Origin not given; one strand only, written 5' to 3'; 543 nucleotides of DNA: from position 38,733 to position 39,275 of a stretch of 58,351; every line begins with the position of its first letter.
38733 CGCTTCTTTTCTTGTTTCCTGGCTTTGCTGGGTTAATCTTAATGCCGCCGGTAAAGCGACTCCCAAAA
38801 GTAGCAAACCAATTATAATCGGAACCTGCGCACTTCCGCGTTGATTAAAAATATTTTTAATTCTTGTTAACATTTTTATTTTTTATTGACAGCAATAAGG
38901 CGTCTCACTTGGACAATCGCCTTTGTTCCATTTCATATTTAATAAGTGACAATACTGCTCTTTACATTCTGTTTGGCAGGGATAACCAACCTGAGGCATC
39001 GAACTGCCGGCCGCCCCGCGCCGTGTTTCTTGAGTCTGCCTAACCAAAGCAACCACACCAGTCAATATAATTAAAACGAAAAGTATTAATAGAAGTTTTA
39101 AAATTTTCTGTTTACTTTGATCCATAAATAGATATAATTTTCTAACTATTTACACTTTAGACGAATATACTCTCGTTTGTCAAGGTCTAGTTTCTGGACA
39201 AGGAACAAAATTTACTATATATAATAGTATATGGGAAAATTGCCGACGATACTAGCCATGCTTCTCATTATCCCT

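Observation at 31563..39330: Conserved N-terminal motif Q-x-Q-E-[TV]-R-[RK]-x-A-[AS] directly after the signal-anchor helix of otherwise unrelated proteins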

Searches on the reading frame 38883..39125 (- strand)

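Call 5: search_protein_families(library=pfam, proteins=[window:38883-39125:-], max_evalue=0.01)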
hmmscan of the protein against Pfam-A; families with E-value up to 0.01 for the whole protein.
window:38883-39125:- (80 aa): 0 families

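Call 6: search_protein_families(library=ncbifam, proteins=[window:38883-39125:-], max_evalue=1)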
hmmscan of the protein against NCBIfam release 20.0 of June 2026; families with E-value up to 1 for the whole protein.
window:38883-39125:- (80 aa): 1 family
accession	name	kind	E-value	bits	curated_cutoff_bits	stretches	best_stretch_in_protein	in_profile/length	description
NF042931.1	SAG1386_EF1546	equivalog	0.073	13.1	80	1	6-38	28-60/158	SAG1386/EF1546 family surface-associated protein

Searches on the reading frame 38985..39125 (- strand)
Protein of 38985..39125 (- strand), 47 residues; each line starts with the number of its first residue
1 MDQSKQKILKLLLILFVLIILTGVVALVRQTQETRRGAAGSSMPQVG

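Call 11: find_homologous_proteins(query=A2, max_evalue=10)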
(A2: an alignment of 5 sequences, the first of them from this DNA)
Query A2 (5 sequences) (47 aa, profile of the alignment): 1 proteins with E <= 10 among 1609 candidates.
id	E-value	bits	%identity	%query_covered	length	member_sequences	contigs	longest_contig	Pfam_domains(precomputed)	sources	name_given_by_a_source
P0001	3.4e-5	41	100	51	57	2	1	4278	-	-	-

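Call 35: search_protein_representatives(alignment_id=A2)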
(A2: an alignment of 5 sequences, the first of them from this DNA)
Query: 5 sequences, 47 profile positions. Proteins with E-value up to 0.001 (for the whole library): 215; up to 1e-10: 10; up to 1e-30: 0. The best 150 are listed.
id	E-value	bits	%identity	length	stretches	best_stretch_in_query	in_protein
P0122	5.4e-20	87.0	-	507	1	1-47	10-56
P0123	6.6e-14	67.5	-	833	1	2-42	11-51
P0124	1.2e-12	63.4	-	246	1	3-42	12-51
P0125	4.2e-12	61.8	-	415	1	2-40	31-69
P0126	1.0e-11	60.5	-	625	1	2-39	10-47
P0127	1.2e-11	60.3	-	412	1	5-42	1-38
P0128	5.0e-11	58.3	-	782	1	2-40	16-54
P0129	5.6e-11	58.1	-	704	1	2-42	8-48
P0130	5.6e-11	58.1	-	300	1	2-38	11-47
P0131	1.0e-10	57.3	-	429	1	2-38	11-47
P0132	1.5e-10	56.7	-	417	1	3-43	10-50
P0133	1.5e-10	56.7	-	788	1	2-39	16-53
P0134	3.6e-10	55.6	-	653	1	2-43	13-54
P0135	4.8e-10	55.2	-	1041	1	2-40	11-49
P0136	2.3e-09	53.0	-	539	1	1-42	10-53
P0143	1.7e-08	50.2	-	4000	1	4-39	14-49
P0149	2.0e-07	46.7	-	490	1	3-42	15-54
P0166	2.5e-06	43.3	-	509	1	5-38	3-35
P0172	3.6e-06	42.7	-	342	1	4-42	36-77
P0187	1.2e-05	41.1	-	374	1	6-43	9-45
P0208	4.4e-05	39.3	-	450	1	8-44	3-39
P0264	2.2e-04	37.0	-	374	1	5-38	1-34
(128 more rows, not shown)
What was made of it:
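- Tried and rejected: The exhaustive representative search (call 35) was used instead.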

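Call 48: list_cluster_members(proteins=[P0123, P0125, P0135, P0143, P0149, P0166, P0172, P0187, P0208, P0264])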
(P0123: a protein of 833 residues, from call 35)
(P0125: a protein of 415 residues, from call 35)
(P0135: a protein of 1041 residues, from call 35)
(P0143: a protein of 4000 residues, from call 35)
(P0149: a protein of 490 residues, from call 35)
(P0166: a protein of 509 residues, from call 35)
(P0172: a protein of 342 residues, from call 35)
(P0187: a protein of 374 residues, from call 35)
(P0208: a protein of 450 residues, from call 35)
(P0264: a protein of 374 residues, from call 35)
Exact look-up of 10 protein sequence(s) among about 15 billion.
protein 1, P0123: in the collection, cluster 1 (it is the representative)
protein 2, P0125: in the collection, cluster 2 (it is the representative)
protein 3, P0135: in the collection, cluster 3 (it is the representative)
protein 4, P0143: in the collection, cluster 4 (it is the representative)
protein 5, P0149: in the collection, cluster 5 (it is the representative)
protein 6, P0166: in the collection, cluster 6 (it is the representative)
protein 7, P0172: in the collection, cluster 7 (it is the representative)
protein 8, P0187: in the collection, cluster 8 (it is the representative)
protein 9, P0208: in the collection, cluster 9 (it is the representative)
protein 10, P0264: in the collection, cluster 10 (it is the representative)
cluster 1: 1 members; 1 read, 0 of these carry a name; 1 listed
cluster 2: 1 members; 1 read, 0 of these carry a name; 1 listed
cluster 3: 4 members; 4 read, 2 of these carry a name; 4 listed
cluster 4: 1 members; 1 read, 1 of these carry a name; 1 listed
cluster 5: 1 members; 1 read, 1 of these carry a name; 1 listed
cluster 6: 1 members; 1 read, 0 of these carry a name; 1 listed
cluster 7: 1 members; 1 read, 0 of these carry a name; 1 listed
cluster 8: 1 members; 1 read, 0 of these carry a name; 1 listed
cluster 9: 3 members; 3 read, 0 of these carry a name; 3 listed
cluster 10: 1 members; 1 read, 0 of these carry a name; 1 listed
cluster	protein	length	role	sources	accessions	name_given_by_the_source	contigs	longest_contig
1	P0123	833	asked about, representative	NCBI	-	-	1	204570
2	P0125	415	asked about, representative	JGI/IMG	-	-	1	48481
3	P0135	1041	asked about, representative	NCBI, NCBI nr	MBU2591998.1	hypothetical protein KKD61_00885 [Patescibacteria group bacterium] | hypothetical protein [Patescibacteria group bacterium]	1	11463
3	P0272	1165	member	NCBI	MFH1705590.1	MAG: cohesin domain-containing protein [Patescibacteria group bacterium]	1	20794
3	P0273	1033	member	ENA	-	-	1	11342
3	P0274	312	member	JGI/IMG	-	-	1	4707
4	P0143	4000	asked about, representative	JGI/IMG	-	hypothetical protein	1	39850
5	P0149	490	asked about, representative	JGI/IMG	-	hypothetical protein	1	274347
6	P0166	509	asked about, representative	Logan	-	-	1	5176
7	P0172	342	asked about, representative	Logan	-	-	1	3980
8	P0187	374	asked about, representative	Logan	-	-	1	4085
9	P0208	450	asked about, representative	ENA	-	-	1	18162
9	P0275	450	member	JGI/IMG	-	-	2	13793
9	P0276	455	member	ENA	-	-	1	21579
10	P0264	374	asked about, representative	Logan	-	-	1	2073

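Call 49: search_protein_families(library=pfam, alignment_id=A3, max_evalue=0.001)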
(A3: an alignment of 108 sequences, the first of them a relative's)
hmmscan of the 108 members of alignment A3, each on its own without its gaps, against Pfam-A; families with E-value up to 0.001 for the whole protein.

A. member 1, P0122 (507 aa): 1 family
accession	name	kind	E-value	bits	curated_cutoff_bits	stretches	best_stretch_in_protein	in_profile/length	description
PF07705.17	CARDB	-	8.2e-09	36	22.7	1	449-497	2-49/101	CARDB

B. families by the number of members that match (of 108 scanned): 7 families
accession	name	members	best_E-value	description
PF00404.24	Dockerin_1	23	1.4e-10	Dockerin type I domain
PF00963.24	Cohesin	17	5.6e-16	Cohesin domain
PF00041.27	fn3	3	4.2e-05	Fibronectin type III domain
PF07705.17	CARDB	1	8.2e-09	CARDB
PF01833.30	TIG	1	2.8e-07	IPT/TIG domain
PF11627.13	HnRNPA1_LC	1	0.00013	Heterogeneous nuclear ribonucleoprotein A1, LC domain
PF00526.23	Dicty_CTDC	1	0.00059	Dictyostelium (slime mold) repeat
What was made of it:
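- Among 108 scanned carriers, Pfam finds Dockerin in 23, Cohesin in 17 and nothing in most others (calls 35, 49).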

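Call 53: find_homologous_proteins(query=A4, max_evalue=0.01)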
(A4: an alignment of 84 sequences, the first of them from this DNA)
Query A4 (84 sequences) (45 aa, profile of the alignment): 4 proteins with E <= 0.01 among 6535 candidates.
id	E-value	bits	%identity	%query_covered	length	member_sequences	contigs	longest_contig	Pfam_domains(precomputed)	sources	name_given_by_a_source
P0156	2.7e-11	61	-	-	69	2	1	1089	-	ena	-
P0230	3.2e-8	51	-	-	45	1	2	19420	-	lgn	-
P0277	6.1e-8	50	67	100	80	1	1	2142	-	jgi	-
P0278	1.8e-7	48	37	58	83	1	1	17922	-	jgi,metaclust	metaclust:\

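Call 60: search_protein_families(library=ncbifam, alignment_id=A3, max_evalue=0.01)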
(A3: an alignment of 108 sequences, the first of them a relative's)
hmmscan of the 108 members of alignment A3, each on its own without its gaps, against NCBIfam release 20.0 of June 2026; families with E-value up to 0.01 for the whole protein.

A. member 1, P0122 (507 aa): 0 families

B. families by the number of members that match (of 108 scanned): 12 families
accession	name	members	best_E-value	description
NF041540.1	dockerin_GC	5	7.5e-05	GC-type dockerin domain-anchored protein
NF052345.1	S_layer_anammox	3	5.6e-07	Kustd1514 family S-layer glycoprotein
NF049990.1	CellobisidaseCelK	3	2.5e-05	cellulose 1,4-beta-cellobiosidase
NF033186.1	internalin_K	2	0.00084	class 1 internalin InlK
NF058597.1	CoaZ_rpt_PGGG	1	0.00051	choice-of-anchor Z repeating domain-containing protein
TIGR04201.1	Myxo_Cys_RPT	1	0.0014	Cys-rich repeat-containing protein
NF053819.1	EF0750_LPXTG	1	0.003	EF2685/EF0750 family sortase-dependent surface protein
NF047769.1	LIC10067_lipo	1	0.0051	LIC10067 family putative lipoprotein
NF045500.1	Omp28_seleno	1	0.0059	Omp28-related selenoprotein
NF009017.0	PRK12355.3-3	1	0.0059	type-F conjugative transfer system mating-pair stabilization protein TraN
NF051436.1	NheA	1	0.0093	non-hemolytic enterotoxin subunit A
NF042931.1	SAG1386_EF1546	1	0.0093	SAG1386/EF1546 family surface-associated protein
